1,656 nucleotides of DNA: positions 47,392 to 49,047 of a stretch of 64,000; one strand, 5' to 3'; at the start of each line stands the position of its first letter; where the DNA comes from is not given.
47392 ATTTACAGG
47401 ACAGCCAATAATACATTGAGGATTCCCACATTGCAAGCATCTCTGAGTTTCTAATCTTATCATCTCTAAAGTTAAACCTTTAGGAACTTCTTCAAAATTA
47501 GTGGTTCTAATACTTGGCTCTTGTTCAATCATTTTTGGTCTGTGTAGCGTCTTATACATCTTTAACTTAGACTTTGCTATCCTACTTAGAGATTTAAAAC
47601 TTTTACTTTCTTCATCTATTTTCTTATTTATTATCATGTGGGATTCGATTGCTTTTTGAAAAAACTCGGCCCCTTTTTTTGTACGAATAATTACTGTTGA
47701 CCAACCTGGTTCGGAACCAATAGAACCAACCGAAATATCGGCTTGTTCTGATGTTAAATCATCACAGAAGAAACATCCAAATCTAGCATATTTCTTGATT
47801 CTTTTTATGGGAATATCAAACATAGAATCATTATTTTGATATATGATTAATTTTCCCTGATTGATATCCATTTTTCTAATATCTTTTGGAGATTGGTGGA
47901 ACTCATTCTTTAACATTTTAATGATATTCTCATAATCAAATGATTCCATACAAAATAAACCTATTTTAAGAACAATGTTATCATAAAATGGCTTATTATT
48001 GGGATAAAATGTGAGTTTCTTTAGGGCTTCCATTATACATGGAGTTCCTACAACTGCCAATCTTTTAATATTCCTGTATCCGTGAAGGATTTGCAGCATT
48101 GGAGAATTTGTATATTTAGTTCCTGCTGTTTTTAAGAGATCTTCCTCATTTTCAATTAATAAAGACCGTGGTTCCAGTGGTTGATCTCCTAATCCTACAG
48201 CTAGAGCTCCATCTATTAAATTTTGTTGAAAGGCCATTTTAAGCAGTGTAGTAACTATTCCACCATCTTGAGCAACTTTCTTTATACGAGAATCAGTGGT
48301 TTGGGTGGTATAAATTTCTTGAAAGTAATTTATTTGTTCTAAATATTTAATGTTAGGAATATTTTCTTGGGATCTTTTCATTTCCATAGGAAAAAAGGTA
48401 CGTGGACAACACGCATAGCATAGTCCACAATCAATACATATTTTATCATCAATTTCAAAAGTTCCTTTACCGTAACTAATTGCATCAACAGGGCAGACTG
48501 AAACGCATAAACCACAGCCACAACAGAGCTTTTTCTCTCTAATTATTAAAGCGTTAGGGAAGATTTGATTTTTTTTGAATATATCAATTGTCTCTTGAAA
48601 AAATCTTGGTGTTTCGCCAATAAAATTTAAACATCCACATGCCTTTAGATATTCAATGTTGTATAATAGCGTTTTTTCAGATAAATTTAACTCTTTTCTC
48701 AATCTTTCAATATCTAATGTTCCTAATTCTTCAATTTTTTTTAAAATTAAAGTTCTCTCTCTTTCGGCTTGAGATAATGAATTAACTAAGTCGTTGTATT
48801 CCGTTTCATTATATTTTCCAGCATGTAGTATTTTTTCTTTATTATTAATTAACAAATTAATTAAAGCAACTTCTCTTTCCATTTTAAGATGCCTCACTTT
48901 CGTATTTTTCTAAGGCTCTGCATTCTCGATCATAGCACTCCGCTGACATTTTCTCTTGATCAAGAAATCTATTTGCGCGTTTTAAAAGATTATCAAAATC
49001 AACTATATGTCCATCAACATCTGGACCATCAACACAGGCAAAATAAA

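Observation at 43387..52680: Minus-strand redox operon: HdrC-GltD-CCG fusion, NfnA-like subunit and two FrhB-NfnB mega-fusions, possibly a multi-substrate flavin-based electron-bifurcating complex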

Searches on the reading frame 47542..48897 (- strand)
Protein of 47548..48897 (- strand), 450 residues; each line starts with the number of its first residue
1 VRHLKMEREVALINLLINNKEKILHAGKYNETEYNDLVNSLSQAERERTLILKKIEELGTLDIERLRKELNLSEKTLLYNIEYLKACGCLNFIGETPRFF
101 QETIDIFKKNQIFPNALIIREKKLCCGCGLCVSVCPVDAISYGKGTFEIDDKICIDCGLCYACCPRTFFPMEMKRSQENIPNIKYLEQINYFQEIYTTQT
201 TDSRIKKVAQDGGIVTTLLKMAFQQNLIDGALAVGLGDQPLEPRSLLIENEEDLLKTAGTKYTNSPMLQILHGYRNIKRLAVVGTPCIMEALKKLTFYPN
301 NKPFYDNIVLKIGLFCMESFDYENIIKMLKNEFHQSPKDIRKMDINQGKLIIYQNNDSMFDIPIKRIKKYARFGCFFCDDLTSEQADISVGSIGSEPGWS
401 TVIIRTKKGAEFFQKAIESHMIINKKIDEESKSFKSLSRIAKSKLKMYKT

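Call 27: search_solved_structures(query=window:47548-48897:-, max_evalue=0.001, show_alignments=3)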
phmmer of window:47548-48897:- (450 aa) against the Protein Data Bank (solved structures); distinct sequences matched with E-value up to 0.001: 61 (the best 60 are shown).
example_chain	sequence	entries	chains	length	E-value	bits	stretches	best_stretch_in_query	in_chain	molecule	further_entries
6qgr_B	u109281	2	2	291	5.9e-54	186.6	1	196-446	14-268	Coenzyme F420 hydrogenase subunit beta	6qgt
6qii_B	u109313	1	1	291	5.9e-54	186.6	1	196-446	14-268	Coenzyme F420 hydrogenase subunit beta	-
8riu_B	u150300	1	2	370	4.3e-51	177.2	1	122-442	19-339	Coenzyme F420 hydrogenase/dehydrogenase, beta subunit C terminus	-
8rja_E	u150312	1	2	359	6.7e-51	176.6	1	124-446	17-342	Coenzyme F420 hydrogenase/dehydrogenase, beta subunit C terminus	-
3zfs_C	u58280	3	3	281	3.5e-50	174.2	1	191-444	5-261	F420-REDUCING HYDROGENASE, SUBUNIT BETA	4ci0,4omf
7np8_A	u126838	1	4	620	1.9e-46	161.9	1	121-433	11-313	Coenzyme F420-dependent sulfite reductase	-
9tn7_A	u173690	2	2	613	3.4e-46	161.1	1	121-421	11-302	Coenzyme F420 hydrogenase/dehydrogenase beta subunit domain protein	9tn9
7npa_A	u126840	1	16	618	5.6e-46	160.4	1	121-439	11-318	Coenzyme F420-dependent sulfite reductase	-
9r51_B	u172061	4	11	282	1.1e-42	149.6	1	192-440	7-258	F420-reducing [NiFe]-hydrogenase from Methanothermococcus thermolithotrophicus subunit bet | F420-reducing [NiFe]-hydrogenase from Methanothermococcus thermolit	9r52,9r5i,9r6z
9t1s_M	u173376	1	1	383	3.2e-21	78.8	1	193-447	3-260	formate dehydrogenase (coenzyme F420)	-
8rvu_E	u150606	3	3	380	1e-17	67.2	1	198-429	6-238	Formate dehydrogenase, beta subunit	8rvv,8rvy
7bkb_E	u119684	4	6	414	2.4e-16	62.7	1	200-416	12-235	Formate dehydrogenase, beta subunit (F420)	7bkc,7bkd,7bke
6qgr_G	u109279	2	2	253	4.2e-11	45.4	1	121-183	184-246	Coenzyme F420 hydrogenase subunit gamma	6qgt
6qii_G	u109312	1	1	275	4.5e-11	45.3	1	121-183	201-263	Coenzyme F420 hydrogenase subunit gamma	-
5t5i_F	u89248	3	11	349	9.2e-11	44.3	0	114-183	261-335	Tungsten formylmethanofuran dehydrogenase subunit fwdF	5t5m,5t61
5dqr_A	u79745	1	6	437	5.4e-09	38.5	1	198-397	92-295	7-hydroxymethyl chlorophyll a reductase, chloroplastic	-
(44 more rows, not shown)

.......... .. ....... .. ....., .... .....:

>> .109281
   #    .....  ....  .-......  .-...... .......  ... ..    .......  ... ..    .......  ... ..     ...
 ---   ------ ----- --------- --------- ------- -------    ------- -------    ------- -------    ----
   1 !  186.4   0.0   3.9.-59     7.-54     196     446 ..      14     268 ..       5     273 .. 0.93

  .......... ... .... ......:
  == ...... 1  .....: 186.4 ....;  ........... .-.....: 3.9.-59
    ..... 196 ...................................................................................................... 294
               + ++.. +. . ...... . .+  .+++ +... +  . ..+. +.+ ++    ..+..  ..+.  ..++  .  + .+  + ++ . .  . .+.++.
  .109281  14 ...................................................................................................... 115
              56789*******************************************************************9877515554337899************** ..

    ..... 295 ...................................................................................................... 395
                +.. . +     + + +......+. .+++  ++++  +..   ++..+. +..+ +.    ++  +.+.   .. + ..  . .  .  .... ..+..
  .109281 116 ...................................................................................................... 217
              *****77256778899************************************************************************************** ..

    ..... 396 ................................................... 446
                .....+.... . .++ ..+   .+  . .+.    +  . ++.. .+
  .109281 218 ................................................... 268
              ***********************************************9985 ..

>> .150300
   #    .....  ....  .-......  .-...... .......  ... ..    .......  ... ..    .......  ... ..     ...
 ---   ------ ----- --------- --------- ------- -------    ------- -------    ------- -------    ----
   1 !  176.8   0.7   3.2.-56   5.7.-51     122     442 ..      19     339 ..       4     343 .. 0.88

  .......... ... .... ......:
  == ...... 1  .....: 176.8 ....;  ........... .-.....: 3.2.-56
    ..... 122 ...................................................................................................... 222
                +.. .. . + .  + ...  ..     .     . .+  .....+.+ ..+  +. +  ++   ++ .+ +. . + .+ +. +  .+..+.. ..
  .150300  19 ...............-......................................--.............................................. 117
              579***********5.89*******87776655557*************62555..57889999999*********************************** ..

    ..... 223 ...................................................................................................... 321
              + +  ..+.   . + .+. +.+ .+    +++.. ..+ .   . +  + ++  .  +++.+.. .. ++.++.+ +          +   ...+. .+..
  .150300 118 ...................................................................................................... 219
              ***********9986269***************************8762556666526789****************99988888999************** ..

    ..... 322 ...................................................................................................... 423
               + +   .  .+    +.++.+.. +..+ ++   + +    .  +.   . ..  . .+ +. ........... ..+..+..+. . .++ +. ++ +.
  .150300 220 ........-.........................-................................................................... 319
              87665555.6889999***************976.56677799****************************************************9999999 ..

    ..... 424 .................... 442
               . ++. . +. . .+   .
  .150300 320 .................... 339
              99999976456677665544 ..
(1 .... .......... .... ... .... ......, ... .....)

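Call 42: find_related_loci(query=A2, collection=metagenome_contigs, flank=10000)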
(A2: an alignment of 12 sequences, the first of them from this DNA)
Query A2 (447 aa) in metagenome_contigs; peptide patterns used: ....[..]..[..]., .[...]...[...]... (x = any residue, [..] = any of these).
600 stretches matched a pattern (row limit reached: there are more); 355 encode a relative of the query (tblastn E <= 1e-3); the best 80 are kept; 80 distinct loci.
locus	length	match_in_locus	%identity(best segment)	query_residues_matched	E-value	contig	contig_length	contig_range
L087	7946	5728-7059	65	1-443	0e+0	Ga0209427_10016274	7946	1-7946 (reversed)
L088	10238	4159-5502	65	1-447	0e+0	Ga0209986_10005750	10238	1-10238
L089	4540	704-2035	63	1-443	0e+0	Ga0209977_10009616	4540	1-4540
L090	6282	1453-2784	61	1-443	0e+0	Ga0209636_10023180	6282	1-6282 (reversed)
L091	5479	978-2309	61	1-443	0e+0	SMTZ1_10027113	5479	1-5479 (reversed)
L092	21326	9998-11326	60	6-447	0e+0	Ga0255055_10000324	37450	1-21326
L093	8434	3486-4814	60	6-447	0e+0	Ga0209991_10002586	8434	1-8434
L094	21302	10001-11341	59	1-447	9e-179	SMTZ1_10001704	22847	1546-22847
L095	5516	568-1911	60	1-447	0e+0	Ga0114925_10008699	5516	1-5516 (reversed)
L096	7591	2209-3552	60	1-447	3e-176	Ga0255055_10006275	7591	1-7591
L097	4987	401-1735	58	1-444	1e-179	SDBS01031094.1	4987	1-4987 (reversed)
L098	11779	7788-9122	58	1-444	4e-175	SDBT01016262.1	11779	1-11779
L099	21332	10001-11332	58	1-443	1e-172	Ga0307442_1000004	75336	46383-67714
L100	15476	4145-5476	57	1-443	7e-171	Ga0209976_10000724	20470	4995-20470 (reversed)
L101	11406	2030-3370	55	1-447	5e-167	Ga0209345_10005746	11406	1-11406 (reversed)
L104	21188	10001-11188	50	1-446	8e-139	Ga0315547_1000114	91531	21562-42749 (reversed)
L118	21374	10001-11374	38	8-441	3e-95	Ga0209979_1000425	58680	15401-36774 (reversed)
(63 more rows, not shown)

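Call 47: search_protein_families(library=pfam, proteins=[L118:7999-9327:+, L118:9911-11413:+, L118:11423-12523:+, L118:12531-13787:+, L118:13811-16861:+, L118:16866-17639:+, L118:17639-20680:+, L118:20710-21141:+], max_evalue=0.00001)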
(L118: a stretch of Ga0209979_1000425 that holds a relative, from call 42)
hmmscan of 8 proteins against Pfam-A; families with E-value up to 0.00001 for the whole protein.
L118:7999-9327:+ (442 aa): 11 families
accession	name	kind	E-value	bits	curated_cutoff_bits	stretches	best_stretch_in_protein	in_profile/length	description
PF00037.32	Fer4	-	6.5e-18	64.2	21.1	1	370-392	2-24/24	4Fe-4S binding domain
PF12837.12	Fer4_6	-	2.8e-15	55.9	25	0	401-421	4-24/24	4Fe-4S binding domain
PF12838.12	Fer4_7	-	4.5e-14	53.1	27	2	376-420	2-52/52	4Fe-4S dicluster domain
PF14697.11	Fer4_21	-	1.3e-13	51.3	35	1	369-422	1-58/59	4Fe-4S dicluster domain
PF13187.11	Fer4_9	-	4.4e-12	46.3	27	2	42-105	1-52/52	4Fe-4S dicluster domain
PF13237.11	Fer4_10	-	4.7e-12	46.1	25.5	0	36-60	2-27/53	4Fe-4S dicluster domain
PF13484.11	Fer4_16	-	2e-11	44.9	30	0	376-394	2-20/66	4Fe-4S double cluster binding domain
PF12797.12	Fer4_2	-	1.1e-09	38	24.5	0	36-55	3-22/22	4Fe-4S binding domain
PF25160.1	LdpA_Fe-S-bd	-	1.8e-08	34.5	27.6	0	379-426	5-48/49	LdpA Fe-S cluster-binding domain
PF13183.11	Fer4_8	-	1.4e-07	32.4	27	0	41-101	3-65/68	4Fe-4S dicluster domain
PF13534.11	Fer4_17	-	4.2e-06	27.6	22.2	0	42-101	1-57/61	4Fe-4S dicluster domain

L118:9911-11413:+ (500 aa): 6 families
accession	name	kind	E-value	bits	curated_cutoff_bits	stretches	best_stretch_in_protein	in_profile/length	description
PF04432.18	FrhB_FdhB_C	-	5.3e-43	146.9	23.3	1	320-470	2-148/150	Coenzyme F420 hydrogenase/dehydrogenase, beta subunit C terminus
PF04422.18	FrhB_FdhB_N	-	2.7e-22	79.1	22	1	238-312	2-76/78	Coenzyme F420 hydrogenase/dehydrogenase, beta subunit N-term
PF00037.32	Fer4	-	7.9e-10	38.6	21.1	0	159-182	1-24/24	4Fe-4S binding domain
PF14697.11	Fer4_21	-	4.1e-07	30.5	35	1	162-207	4-53/59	4Fe-4S dicluster domain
PF13237.11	Fer4_10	-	6.7e-07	29.6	25.5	1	159-206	2-53/53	4Fe-4S dicluster domain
PF12838.12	Fer4_7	-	6e-06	27.1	27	1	166-207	2-50/52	4Fe-4S dicluster domain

L118:11423-12523:+ (366 aa): 3 families
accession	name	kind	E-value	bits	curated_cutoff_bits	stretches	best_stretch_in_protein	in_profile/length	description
PF04432.18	FrhB_FdhB_C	-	4.1e-33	114.8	23.3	1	188-331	2-142/150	Coenzyme F420 hydrogenase/dehydrogenase, beta subunit C terminus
PF04422.18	FrhB_FdhB_N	-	2.1e-15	57.1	22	1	94-166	1-73/78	Coenzyme F420 hydrogenase/dehydrogenase, beta subunit N-term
PF13187.11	Fer4_9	-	6.9e-06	26.4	27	0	19-67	2-50/52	4Fe-4S dicluster domain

L118:12531-13787:+ (418 aa): 5 families
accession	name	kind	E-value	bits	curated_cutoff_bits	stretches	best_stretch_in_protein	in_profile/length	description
PF02754.22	CCG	-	1.6e-15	57.4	20.6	2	162-251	2-85/85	Cysteine-rich domain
PF13183.11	Fer4_8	-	1e-08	36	27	1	36-97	2-68/68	4Fe-4S dicluster domain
PF13187.11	Fer4_9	-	4.2e-07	30.3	27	1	38-96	1-50/52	4Fe-4S dicluster domain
PF13534.11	Fer4_17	-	3.7e-06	27.8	22.2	1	38-98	1-61/61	4Fe-4S dicluster domain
PF13237.11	Fer4_10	-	4.3e-06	27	25.5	1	35-94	5-53/53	4Fe-4S dicluster domain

L118:13811-16861:+ (1016 aa): 18 families
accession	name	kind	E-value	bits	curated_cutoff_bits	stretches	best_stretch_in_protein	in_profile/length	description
PF07992.20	Pyr_redox_2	-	3e-20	73.3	26.1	1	596-739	3-142/291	Pyridine nucleotide-disulphide oxidoreductase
PF12831.13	FAD_oxidored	-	1.5e-16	61.1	27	2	597-632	3-38/416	FAD dependent oxidoreductase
PF13450.12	NAD_binding_8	-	2e-14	54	21.9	1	598-630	1-33/68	NAD(P)-binding Rossmann-like domain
PF00037.32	Fer4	-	3.7e-14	52.3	21.1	0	945-967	2-24/24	4Fe-4S binding domain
PF00890.30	FAD_binding_2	-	4.8e-12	46.2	20.4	0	596-630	2-36/414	FAD binding domain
PF03486.20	HI0933_like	-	5.9e-11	42.7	50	0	595-629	2-36/244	HI0933-like protein Rossmann domain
PF12837.12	Fer4_6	-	6e-11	42.2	25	0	943-966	1-24/24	4Fe-4S binding domain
PF01266.30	DAO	-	2.7e-10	40.8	27.9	0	596-629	2-35/353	FAD dependent oxidoreductase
PF01134.28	GIDA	-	7.3e-10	38.9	22.1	0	5-38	2-29/391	Glucose inhibited division protein A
PF00070.33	Pyr_redox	-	6.2e-09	36.7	22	0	4-90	1-75/82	Pyridine nucleotide-disulphide oxidoreductase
PF12838.12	Fer4_7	-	9.6e-09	36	27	1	951-995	2-52/52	4Fe-4S dicluster domain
PF14697.11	Fer4_21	-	2.1e-08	34.6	35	1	944-997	1-58/59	4Fe-4S dicluster domain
PF13237.11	Fer4_10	-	3.9e-08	33.5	25.5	1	946-992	4-53/53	4Fe-4S dicluster domain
PF13738.12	Pyr_redox_3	-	4.1e-08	33.3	30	0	595-706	166-268/305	Pyridine nucleotide-disulphide oxidoreductase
PF01946.23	Thi4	-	4.9e-07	29.7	26.2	0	597-630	21-55/235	Thi4 family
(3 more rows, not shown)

L118:16866-17639:+ (257 aa): 2 families
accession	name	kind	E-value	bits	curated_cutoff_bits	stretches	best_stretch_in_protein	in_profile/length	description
PF02662.21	FlpD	-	1.3e-52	177.4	22.3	1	7-128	1-123/123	Methyl-viologen-reducing hydrogenase, delta subunit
PF14493.12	HTH_40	-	5.5e-06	27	27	0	203-243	8-48/89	Helix-turn-helix domain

L118:17639-20680:+ (1013 aa): 21 families
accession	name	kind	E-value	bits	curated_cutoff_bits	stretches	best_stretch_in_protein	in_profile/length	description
PF07992.20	Pyr_redox_2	-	5.4e-27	95.4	26.1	2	7-415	3-290/291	Pyridine nucleotide-disulphide oxidoreductase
PF00037.32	Fer4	-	6.3e-24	83.2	21.1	2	930-952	2-24/24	4Fe-4S binding domain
PF12831.13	FAD_oxidored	-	3.2e-16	60.1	27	1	7-45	2-40/416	FAD dependent oxidoreductase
PF13450.12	NAD_binding_8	-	1.5e-13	51.2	21.9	1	591-627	1-37/68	NAD(P)-binding Rossmann-like domain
PF25160.1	LdpA_Fe-S-bd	-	2e-13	50.4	27.6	0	929-954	21-46/49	LdpA Fe-S cluster-binding domain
PF14697.11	Fer4_21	-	5.9e-13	49.2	35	1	929-990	1-55/59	4Fe-4S dicluster domain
PF12797.12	Fer4_2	-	4.7e-12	45.5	24.5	0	101-118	4-21/22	4Fe-4S binding domain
PF12838.12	Fer4_7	-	1.6e-11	44.9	27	2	935-989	1-50/52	4Fe-4S dicluster domain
PF01266.30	DAO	-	5.5e-11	43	27.9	0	590-622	3-35/353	FAD dependent oxidoreductase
PF13738.12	Pyr_redox_3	-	8.3e-11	42.1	30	0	588-699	166-268/305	Pyridine nucleotide-disulphide oxidoreductase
PF00890.30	FAD_binding_2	-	1.7e-10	41.1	20.4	0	590-623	3-36/414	FAD binding domain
PF00070.33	Pyr_redox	-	1.4e-09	38.8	22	0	589-652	2-70/82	Pyridine nucleotide-disulphide oxidoreductase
PF13237.11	Fer4_10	-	3.1e-09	37.1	25.5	0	100-120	2-24/53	4Fe-4S dicluster domain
PF13459.11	Fer4_15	-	2e-08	35.3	22.4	0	101-118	2-19/66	4Fe-4S single cluster domain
PF12837.12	Fer4_6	-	4.5e-08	33.1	25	0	928-951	1-24/24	4Fe-4S binding domain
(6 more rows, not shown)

L118:20710-21141:+ (143 aa): 1 family
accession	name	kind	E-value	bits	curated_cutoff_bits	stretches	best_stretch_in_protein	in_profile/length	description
PF02662.21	FlpD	-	1.6e-53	180.3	22.3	1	17-138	1-123/123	Methyl-viologen-reducing hydrogenase, delta subunit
